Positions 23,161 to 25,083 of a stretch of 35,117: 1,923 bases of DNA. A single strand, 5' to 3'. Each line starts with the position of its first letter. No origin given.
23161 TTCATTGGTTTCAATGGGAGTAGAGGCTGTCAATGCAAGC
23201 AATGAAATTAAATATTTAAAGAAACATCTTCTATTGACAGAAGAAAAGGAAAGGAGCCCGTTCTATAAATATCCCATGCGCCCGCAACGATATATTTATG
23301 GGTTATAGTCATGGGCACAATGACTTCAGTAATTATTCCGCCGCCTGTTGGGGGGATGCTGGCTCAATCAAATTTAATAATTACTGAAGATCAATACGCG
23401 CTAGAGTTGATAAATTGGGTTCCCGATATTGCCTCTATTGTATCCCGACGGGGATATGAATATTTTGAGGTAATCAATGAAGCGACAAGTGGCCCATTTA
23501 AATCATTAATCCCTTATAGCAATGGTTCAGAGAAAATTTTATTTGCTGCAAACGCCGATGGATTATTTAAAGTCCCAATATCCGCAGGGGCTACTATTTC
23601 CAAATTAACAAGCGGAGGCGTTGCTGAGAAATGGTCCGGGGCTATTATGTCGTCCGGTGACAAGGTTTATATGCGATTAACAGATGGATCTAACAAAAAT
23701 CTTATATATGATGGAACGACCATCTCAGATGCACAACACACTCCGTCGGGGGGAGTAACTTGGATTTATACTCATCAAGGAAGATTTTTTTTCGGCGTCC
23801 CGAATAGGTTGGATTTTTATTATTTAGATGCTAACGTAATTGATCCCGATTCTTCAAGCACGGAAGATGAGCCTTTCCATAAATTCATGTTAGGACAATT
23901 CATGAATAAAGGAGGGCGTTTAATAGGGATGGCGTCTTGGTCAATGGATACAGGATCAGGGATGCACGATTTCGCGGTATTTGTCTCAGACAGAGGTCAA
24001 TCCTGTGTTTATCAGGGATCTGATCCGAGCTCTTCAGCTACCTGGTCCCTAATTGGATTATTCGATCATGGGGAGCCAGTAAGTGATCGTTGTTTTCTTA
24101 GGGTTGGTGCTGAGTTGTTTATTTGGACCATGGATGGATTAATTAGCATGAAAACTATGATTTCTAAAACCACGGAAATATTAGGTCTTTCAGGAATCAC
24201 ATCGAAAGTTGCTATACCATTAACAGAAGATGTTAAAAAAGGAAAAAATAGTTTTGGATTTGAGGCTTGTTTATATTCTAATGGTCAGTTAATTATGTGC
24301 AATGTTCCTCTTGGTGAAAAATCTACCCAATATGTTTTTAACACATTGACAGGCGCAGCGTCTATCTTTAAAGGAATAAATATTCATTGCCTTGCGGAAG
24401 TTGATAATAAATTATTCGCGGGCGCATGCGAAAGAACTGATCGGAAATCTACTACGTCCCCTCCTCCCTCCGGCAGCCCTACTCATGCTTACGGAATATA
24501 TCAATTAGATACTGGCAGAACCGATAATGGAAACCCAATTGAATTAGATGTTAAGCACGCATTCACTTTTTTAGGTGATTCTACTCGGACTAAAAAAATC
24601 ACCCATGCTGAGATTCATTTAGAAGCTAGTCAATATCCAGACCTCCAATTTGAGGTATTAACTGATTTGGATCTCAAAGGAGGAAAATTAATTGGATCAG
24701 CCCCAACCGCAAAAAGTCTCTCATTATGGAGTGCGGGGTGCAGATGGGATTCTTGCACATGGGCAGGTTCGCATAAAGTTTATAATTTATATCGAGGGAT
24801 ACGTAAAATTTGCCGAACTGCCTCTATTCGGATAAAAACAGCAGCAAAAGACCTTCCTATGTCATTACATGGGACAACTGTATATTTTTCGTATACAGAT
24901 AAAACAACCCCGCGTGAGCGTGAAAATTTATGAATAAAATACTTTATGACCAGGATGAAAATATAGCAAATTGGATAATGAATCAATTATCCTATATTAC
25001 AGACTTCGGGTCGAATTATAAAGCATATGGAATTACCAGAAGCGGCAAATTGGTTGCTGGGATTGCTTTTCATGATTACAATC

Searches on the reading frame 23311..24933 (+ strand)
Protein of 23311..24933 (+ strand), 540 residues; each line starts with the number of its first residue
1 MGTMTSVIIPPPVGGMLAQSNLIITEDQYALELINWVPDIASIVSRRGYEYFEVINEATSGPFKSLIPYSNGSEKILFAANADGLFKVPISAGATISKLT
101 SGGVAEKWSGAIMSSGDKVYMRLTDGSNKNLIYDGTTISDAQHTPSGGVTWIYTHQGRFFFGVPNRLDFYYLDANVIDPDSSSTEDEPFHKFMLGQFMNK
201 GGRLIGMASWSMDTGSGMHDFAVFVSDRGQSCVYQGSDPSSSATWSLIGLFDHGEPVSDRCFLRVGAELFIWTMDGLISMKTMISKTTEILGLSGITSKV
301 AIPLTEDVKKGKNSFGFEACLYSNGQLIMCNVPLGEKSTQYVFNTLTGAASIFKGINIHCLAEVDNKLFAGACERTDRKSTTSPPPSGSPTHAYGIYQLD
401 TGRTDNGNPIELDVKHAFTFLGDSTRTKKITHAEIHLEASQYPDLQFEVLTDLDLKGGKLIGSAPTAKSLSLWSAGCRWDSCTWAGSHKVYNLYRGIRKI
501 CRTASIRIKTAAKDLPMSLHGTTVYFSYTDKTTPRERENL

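Call 10: search_protein_families(library=phrogs, proteins=[window:23311-24933:+], max_evalue=0.001)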
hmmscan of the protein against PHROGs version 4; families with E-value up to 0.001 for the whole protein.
window:23311-24933:+ (540 aa): 1 family
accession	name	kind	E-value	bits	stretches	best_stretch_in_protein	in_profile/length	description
phrog_5107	-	lysis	5.8e-66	224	1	9-528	9-529/533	amidase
